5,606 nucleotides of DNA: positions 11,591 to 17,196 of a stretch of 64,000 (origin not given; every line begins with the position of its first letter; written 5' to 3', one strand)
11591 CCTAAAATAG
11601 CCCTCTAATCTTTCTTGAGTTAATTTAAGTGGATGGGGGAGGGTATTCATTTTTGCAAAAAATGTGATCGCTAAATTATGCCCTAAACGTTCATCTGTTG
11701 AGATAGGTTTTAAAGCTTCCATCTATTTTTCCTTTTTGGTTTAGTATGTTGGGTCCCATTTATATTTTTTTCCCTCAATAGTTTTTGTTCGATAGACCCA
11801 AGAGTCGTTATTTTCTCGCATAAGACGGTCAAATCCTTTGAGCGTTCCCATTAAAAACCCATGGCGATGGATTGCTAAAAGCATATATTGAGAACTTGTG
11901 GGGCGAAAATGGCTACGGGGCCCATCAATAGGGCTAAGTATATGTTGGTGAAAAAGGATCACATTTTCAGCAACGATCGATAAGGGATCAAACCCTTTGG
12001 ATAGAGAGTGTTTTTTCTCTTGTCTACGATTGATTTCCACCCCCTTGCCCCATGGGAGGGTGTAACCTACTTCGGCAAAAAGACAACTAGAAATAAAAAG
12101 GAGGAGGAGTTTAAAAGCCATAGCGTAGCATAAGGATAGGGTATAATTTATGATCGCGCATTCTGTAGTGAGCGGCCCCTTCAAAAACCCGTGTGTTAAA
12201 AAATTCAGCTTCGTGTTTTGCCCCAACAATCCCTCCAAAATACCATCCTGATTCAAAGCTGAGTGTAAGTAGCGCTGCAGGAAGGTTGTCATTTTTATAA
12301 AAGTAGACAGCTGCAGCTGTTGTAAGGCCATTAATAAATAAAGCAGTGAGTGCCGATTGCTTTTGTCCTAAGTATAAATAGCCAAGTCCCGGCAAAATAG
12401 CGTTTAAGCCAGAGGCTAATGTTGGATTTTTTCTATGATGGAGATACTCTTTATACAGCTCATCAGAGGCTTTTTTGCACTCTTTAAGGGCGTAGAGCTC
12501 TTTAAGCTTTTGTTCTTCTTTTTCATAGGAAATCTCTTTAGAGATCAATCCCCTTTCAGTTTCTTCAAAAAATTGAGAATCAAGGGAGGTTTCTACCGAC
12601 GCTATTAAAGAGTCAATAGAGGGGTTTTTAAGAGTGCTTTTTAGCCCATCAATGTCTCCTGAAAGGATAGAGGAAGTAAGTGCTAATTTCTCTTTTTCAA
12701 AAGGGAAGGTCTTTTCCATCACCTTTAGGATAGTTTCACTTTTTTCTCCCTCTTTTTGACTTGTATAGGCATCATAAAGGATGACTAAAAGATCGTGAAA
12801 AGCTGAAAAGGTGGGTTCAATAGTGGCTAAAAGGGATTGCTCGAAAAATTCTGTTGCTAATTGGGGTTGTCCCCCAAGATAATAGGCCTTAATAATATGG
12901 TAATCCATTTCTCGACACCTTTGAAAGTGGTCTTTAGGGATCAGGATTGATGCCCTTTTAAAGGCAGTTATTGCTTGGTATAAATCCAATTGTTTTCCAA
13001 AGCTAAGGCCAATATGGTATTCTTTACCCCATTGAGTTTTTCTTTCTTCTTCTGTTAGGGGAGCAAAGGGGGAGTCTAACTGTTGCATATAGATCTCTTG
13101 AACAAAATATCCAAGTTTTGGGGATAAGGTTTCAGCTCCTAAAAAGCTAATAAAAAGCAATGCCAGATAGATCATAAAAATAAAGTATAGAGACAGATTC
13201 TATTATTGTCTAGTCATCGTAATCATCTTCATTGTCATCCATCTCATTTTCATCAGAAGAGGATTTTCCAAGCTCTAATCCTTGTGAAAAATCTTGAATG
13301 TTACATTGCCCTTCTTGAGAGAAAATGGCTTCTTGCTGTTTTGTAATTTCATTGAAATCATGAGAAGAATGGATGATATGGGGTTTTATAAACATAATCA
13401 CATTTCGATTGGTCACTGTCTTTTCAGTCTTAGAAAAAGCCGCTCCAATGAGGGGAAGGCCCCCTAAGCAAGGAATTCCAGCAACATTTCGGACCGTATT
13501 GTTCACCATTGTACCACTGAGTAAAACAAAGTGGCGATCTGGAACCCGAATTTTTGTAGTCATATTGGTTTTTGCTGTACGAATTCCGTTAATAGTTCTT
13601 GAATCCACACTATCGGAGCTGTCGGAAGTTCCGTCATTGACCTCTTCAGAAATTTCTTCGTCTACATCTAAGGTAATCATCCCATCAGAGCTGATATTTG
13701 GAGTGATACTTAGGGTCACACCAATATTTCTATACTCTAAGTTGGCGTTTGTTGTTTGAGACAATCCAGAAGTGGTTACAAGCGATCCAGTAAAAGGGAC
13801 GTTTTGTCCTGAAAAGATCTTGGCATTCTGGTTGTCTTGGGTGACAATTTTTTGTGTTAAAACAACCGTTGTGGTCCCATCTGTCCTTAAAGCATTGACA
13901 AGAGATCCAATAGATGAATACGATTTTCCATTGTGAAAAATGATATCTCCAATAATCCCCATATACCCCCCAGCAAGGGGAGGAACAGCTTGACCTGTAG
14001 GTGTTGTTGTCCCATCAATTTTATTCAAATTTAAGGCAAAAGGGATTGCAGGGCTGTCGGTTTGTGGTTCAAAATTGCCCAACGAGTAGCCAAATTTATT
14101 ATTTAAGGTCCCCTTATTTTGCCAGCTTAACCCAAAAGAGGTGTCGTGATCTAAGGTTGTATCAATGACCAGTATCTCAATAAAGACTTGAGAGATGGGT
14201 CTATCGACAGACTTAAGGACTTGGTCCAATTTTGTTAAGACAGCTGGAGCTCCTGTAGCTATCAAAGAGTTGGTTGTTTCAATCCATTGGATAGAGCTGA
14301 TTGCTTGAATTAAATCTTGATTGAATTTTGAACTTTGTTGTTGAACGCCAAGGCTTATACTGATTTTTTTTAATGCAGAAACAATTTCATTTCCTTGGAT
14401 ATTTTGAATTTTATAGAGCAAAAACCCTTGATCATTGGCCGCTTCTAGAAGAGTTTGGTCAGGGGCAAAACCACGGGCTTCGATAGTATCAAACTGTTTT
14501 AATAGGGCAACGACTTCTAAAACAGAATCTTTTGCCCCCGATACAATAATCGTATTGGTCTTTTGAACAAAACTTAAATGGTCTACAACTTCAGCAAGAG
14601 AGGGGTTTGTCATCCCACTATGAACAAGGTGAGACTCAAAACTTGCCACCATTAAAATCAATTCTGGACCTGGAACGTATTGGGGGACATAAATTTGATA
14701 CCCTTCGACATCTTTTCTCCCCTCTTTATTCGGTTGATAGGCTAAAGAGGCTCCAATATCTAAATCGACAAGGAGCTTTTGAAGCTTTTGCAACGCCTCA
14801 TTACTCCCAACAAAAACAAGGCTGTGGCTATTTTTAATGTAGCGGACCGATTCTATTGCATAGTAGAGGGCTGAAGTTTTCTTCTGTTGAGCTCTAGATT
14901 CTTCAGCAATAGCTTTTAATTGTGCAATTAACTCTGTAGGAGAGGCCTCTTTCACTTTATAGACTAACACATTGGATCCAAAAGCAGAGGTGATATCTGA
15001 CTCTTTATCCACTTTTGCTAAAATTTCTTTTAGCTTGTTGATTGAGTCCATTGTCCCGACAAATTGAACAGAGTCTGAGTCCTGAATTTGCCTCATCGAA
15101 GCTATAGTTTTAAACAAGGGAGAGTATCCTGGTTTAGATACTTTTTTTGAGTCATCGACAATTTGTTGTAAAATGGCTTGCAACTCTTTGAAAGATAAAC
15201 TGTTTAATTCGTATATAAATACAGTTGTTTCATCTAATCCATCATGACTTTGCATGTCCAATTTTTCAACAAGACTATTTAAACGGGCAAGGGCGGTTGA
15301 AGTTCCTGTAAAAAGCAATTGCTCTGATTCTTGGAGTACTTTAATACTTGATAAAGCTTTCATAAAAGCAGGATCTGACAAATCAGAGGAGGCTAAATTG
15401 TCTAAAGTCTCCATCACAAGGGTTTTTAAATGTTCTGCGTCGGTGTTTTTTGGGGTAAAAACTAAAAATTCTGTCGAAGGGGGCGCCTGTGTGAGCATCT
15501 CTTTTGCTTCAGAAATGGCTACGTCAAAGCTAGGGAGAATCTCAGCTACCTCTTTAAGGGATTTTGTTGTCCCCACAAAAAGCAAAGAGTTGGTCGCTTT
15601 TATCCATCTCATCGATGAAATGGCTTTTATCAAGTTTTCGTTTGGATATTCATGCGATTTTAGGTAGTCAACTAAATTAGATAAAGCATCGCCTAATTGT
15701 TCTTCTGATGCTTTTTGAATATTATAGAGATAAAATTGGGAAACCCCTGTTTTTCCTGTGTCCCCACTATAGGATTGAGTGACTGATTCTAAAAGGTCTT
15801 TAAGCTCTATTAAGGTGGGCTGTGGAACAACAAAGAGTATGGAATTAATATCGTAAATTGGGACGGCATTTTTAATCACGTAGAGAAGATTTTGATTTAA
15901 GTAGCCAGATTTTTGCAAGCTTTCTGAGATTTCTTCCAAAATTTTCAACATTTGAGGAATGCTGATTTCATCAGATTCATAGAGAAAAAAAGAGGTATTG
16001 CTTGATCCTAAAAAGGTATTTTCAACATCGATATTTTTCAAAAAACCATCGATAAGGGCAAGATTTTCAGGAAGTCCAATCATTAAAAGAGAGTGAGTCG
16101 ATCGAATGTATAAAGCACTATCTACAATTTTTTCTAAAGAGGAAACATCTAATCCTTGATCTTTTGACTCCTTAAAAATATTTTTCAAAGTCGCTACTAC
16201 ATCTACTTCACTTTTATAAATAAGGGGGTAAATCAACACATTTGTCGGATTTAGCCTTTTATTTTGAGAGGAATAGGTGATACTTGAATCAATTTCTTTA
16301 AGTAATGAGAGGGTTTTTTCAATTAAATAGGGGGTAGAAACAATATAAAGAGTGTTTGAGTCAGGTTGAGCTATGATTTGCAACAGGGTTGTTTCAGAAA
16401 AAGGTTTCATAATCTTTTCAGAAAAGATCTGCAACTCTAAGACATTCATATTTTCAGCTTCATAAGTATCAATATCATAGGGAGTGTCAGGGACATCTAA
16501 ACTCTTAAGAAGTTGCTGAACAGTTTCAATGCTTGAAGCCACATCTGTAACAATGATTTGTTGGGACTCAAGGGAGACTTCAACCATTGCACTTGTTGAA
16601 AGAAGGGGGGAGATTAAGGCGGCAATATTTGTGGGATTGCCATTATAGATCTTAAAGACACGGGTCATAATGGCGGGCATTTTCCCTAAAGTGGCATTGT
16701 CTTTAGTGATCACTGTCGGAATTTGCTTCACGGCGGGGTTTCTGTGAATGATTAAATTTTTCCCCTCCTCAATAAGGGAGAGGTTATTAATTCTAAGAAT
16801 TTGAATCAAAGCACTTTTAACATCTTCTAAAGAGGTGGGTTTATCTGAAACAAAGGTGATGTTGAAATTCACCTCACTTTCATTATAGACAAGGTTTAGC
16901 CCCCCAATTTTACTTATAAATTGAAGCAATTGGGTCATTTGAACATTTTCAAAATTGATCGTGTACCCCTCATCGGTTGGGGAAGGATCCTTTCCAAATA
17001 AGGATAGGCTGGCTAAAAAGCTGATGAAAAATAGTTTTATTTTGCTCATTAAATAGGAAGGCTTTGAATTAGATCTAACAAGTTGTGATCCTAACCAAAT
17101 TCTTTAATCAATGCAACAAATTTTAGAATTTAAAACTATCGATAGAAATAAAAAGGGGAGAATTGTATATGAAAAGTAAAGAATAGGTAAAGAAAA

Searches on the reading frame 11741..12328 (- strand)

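Call 70: search_protein_families(library=pfam, proteins=[window:11741-12328:-], max_evalue=0.001)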
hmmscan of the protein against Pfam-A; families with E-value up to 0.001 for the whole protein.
window:11741-12328:- (195 aa): 1 family
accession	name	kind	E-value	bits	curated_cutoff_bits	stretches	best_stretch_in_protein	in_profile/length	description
PF01809.23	YidD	-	4.2e-11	42.9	27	1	123-171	7-55/67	Putative membrane protein insertion efficiency factor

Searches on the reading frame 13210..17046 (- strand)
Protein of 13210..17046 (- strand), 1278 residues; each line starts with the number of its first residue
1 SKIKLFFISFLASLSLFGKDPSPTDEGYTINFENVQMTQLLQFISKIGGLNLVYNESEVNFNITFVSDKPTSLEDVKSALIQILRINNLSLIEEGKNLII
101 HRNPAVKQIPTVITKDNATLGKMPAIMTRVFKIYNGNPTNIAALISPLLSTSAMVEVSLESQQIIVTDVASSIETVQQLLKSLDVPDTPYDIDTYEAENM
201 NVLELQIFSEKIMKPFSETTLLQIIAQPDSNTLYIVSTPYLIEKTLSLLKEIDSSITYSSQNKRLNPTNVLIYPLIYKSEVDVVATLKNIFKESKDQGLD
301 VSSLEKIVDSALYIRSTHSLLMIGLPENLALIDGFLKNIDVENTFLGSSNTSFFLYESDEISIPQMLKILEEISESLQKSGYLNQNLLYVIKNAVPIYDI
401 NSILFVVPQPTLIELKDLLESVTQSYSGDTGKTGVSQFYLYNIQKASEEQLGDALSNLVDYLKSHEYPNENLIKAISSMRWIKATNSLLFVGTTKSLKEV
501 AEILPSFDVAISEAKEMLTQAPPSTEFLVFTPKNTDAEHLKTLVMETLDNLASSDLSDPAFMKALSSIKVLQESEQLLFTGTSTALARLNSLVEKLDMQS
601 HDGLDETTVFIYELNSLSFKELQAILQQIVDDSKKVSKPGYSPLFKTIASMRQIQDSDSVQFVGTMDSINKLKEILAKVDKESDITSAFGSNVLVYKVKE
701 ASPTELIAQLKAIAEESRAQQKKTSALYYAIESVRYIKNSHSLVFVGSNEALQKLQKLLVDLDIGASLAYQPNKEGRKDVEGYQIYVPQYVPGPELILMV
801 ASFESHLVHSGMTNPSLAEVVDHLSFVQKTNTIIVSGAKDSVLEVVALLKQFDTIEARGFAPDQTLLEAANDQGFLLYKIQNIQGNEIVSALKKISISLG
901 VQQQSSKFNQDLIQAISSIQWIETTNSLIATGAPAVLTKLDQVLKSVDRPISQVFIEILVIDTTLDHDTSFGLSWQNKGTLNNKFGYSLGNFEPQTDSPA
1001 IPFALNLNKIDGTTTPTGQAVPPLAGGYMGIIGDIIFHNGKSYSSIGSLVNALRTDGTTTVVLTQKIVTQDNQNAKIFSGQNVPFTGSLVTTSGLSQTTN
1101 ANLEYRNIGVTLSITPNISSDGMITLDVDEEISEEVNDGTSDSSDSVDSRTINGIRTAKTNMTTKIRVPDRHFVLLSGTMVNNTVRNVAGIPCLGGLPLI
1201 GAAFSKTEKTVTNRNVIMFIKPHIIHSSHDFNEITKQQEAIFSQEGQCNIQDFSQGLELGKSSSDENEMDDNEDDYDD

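Call 70: search_protein_families(library=pfam, proteins=[window:13210-17046:-], max_evalue=0.001)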
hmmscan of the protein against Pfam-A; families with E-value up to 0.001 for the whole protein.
window:13210-17046:- (1278 aa): 3 families
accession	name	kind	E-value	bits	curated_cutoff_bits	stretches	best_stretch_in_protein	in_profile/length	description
PF03958.22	Secretin_N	-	5.1e-41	139.2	28.2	2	128-187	1-67/69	Bacterial type II/III secretion system short domain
PF00263.26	Secretin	-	2.8e-35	121.9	27.5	1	1052-1225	1-168/169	Bacterial type II and III secretion system protein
PF21305.2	type_II_gspD_N0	-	1.9e-06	28.1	27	1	30-98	1-68/71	GspD-like, N0 domain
